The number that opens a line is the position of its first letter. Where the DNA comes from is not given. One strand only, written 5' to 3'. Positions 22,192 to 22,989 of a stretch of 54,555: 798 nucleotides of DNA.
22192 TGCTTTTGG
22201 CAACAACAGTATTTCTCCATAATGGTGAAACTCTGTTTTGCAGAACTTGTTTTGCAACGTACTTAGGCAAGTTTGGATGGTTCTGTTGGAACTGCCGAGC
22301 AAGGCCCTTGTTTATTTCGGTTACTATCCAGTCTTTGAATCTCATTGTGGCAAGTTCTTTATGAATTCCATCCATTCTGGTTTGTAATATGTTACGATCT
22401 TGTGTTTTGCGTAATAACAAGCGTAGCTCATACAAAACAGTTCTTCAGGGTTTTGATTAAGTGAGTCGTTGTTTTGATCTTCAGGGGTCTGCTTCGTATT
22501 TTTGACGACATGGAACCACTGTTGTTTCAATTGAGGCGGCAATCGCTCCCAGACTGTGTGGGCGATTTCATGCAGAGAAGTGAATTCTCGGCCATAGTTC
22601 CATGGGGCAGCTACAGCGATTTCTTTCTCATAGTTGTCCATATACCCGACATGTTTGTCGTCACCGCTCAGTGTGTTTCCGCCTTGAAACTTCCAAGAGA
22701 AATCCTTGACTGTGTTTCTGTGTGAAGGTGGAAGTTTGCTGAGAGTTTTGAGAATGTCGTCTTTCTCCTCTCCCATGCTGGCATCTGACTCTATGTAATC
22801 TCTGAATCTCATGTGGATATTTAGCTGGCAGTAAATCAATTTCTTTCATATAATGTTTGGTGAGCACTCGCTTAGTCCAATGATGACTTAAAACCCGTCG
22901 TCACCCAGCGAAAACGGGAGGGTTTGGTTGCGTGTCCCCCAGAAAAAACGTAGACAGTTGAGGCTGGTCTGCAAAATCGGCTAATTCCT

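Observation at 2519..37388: Phage-encoded translation toolkit: bS21, IF1 (with loop insertion), IF3, peptide deformylase, DnaJ and two Rim-like acetyltransferases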

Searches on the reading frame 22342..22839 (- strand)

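Call 82: search_protein_families(library=pfam, proteins=[window:22342-22839:-], max_evalue=0.01)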
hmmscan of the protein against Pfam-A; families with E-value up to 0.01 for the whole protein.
window:22342-22839:- (165 aa): 1 family
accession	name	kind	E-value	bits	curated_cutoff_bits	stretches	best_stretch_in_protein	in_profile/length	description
PF07737.17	ATLF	-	0.00043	20.5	27.4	1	88-162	114-192/193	Anthrax toxin lethal factor, N- and C-terminal domain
